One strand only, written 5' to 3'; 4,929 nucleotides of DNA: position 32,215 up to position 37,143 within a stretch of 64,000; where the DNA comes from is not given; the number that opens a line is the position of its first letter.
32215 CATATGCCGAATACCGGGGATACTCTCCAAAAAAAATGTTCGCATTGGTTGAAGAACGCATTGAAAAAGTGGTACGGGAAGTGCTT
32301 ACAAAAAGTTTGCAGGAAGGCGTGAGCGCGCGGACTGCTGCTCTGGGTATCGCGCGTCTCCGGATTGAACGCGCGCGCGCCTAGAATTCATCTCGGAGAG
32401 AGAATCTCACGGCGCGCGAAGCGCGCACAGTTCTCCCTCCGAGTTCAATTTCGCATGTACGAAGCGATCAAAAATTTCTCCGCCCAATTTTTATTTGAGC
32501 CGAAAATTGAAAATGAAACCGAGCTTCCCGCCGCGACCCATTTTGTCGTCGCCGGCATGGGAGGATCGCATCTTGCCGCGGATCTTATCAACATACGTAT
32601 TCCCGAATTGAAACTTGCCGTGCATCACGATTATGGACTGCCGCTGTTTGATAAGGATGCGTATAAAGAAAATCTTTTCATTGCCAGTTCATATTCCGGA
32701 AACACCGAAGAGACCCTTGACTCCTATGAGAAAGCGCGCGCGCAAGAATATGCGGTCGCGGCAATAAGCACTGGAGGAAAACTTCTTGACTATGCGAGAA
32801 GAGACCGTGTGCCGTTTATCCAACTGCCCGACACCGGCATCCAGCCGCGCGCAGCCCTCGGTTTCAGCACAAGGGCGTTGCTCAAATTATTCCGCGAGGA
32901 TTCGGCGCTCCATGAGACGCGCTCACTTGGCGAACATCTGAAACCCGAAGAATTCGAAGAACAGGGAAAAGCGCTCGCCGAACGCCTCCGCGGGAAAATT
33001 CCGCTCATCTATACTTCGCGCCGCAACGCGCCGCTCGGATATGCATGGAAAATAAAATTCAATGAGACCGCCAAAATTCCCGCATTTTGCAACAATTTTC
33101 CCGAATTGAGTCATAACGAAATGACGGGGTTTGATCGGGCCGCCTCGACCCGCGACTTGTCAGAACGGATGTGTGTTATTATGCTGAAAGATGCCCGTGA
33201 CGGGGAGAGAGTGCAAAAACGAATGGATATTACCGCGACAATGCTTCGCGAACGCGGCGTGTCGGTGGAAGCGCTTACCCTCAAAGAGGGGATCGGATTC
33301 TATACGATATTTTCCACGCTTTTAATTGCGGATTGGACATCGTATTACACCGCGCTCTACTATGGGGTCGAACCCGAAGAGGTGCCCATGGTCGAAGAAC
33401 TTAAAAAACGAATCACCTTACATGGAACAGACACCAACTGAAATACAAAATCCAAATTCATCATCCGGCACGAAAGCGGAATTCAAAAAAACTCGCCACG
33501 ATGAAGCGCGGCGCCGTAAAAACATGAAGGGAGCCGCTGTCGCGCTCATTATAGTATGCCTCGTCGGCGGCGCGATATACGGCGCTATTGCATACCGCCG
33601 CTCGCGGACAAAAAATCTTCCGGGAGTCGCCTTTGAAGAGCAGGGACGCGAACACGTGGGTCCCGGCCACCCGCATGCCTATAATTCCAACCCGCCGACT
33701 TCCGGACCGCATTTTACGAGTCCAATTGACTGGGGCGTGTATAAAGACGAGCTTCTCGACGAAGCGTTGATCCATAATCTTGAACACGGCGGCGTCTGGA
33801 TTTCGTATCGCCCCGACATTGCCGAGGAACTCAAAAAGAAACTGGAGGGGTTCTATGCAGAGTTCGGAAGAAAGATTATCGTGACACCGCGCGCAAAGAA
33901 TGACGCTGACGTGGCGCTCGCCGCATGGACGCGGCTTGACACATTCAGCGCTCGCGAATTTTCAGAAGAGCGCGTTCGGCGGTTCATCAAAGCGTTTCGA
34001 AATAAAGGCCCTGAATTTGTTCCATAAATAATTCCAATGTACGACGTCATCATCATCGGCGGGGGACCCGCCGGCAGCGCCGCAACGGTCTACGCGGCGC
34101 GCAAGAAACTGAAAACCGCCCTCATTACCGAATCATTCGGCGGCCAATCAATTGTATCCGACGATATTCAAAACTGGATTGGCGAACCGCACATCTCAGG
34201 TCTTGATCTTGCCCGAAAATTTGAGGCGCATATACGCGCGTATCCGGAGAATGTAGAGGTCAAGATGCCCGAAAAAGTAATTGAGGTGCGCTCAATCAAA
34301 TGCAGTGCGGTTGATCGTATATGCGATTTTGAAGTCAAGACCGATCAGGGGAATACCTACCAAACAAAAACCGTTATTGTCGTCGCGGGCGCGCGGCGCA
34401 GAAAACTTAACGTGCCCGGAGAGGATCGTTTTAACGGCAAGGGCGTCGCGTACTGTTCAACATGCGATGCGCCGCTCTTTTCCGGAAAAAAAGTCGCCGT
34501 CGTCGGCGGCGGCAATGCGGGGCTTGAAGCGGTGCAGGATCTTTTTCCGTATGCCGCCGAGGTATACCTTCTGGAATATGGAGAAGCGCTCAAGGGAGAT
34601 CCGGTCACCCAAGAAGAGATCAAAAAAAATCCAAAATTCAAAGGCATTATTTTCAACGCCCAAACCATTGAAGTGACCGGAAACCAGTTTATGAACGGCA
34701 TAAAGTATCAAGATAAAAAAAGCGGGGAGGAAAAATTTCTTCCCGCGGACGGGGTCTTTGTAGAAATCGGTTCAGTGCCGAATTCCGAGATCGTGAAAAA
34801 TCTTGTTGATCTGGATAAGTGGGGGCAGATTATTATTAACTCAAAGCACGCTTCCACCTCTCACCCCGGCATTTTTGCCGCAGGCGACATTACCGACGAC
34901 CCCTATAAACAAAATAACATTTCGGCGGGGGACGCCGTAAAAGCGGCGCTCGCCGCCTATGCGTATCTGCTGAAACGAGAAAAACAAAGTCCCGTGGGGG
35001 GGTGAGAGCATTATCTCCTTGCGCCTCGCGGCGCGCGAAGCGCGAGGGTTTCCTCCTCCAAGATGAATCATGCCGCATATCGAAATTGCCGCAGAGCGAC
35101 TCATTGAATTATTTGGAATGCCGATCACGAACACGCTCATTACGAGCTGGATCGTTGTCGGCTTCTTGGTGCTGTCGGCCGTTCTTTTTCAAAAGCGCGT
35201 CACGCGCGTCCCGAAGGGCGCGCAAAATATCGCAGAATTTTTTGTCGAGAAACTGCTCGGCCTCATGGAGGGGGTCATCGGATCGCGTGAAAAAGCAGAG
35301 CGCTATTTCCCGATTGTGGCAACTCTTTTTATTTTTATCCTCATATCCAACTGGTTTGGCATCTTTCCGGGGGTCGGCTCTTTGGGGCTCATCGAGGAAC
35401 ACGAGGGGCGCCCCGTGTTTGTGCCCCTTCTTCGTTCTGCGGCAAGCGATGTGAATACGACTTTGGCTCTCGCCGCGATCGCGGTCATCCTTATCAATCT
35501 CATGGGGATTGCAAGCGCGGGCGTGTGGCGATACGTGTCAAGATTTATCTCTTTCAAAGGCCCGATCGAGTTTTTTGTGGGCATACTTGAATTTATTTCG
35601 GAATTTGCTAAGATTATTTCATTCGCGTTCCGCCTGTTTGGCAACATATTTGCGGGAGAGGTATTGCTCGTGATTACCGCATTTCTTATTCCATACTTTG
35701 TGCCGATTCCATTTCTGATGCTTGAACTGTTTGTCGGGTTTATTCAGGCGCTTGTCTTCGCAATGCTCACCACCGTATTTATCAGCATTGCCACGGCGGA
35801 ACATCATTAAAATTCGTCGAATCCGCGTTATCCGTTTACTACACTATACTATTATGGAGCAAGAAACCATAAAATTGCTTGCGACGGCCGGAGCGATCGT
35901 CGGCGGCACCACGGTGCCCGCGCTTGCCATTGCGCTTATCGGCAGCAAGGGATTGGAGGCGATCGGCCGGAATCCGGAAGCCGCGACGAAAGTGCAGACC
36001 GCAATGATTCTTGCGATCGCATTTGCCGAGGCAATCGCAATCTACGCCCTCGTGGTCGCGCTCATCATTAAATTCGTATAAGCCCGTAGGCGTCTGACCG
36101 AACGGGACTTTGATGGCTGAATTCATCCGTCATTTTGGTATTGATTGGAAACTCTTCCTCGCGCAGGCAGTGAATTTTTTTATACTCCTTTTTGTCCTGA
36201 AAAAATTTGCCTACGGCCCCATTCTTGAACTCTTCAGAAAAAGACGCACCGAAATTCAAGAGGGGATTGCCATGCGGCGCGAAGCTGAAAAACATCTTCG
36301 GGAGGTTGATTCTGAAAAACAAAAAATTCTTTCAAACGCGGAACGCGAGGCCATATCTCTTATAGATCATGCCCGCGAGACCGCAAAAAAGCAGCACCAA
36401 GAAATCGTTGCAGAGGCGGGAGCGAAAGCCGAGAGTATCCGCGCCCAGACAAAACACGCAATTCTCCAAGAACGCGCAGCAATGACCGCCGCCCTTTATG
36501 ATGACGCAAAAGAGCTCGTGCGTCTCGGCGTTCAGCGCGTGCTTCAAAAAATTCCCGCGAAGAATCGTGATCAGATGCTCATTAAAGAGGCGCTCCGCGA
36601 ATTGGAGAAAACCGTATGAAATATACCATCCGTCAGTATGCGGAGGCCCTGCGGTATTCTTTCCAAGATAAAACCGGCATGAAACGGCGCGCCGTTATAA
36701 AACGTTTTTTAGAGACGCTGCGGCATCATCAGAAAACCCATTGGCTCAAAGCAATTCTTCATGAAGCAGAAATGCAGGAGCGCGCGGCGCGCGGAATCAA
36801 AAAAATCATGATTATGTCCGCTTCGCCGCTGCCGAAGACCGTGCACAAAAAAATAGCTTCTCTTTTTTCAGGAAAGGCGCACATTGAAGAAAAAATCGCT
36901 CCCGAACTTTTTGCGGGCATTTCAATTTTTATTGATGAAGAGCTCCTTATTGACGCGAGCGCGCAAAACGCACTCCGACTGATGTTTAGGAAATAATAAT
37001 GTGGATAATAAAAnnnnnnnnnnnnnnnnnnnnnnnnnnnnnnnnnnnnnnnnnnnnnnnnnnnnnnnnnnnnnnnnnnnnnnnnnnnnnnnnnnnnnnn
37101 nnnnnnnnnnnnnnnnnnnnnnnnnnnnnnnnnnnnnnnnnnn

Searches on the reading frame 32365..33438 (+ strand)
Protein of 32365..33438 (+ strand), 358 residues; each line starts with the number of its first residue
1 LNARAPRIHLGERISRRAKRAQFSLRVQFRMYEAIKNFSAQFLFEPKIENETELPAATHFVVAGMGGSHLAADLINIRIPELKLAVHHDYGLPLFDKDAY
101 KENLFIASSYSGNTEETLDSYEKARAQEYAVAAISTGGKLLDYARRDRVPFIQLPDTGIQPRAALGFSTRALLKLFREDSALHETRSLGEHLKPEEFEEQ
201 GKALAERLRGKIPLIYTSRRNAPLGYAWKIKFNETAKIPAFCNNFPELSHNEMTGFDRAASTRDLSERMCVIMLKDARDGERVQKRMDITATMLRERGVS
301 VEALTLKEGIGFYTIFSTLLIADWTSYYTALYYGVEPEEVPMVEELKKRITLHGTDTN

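Call 80: search_protein_families(library=pfam, proteins=[window:32365-33438:+], max_evalue=0.00001)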
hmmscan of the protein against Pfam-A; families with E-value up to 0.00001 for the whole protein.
window:32365-33438:+ (358 aa): 1 family
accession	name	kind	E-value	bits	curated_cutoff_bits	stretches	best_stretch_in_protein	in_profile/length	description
PF10432.14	bact-PGI_C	-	1.9e-41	141.9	24.5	1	198-350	2-151/151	Bacterial phospho-glucose isomerase C-terminal SIS domain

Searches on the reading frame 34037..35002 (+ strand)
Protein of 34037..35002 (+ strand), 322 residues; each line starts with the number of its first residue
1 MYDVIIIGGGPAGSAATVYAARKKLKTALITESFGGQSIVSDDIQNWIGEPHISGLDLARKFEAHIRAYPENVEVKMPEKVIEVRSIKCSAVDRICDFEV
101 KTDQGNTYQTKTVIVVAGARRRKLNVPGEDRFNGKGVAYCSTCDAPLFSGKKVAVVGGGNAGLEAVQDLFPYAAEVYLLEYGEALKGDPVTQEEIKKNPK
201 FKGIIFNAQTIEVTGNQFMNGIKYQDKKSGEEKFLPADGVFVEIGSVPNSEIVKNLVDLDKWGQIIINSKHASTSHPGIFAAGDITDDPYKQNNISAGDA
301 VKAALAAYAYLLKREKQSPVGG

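Call 80: search_protein_families(library=pfam, proteins=[window:34037-35002:+], max_evalue=0.00001)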
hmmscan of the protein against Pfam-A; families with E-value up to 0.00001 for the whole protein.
window:34037-35002:+ (322 aa): 7 families
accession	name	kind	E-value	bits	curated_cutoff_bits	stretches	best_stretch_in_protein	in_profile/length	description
PF07992.20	Pyr_redox_2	-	2.5e-42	145.7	26.1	1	2-291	1-278/291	Pyridine nucleotide-disulphide oxidoreductase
PF13738.12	Pyr_redox_3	-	2.6e-23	83.2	30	1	50-283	75-305/305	Pyridine nucleotide-disulphide oxidoreductase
PF01134.28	GIDA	-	1.9e-09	37.6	22.1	0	3-34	1-32/391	Glucose inhibited division protein A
PF00890.30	FAD_binding_2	-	8.1e-08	32.3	20.4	0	3-40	1-40/414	FAD binding domain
PF12831.13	FAD_oxidored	-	9.8e-08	32.1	27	1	3-50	1-53/416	FAD dependent oxidoreductase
PF03486.20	HI0933_like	-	6e-07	29.6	50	0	3-31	2-30/244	HI0933-like protein Rossmann domain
PF00070.33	Pyr_redox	-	9.3e-07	29.7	22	0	152-217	1-70/82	Pyridine nucleotide-disulphide oxidoreductase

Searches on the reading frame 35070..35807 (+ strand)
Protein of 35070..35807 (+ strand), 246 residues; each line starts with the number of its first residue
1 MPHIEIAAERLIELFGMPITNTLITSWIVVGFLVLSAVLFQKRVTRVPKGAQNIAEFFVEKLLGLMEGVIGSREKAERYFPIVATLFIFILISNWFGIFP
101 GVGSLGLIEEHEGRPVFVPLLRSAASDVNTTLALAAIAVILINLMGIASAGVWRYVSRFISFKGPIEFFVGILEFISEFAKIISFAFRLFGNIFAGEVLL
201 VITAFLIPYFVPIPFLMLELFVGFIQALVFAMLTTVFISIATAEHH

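Call 80: search_protein_families(library=pfam, proteins=[window:35070-35807:+], max_evalue=0.00001)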
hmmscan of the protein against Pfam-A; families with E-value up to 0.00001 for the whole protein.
window:35070-35807:+ (246 aa): 1 family
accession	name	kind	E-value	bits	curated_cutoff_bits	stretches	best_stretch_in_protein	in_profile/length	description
PF00119.25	ATP-synt_A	-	6.7e-46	157.3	33.9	1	24-239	2-217/217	ATP synthase A chain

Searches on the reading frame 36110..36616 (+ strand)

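Call 80: search_protein_families(library=pfam, proteins=[window:36110-36616:+], max_evalue=0.00001)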
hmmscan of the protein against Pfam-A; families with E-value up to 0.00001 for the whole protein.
window:36110-36616:+ (169 aa): 1 family
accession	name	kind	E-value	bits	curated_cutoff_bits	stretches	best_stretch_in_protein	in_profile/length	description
PF00430.23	ATP-synt_B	-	2.5e-21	76.6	28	1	16-146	2-132/132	ATP synthase B/B' CF(0)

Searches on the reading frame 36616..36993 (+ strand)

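Call 80: search_protein_families(library=pfam, proteins=[window:36616-36993:+], max_evalue=0.00001)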
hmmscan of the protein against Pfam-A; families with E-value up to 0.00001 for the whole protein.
window:36616-36993:+ (126 aa): 1 family
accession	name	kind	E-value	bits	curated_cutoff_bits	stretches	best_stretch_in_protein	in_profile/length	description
PF00213.23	OSCP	-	1.7e-09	38.4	22.3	1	22-122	63-167/172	ATP synthase delta (OSCP) subunit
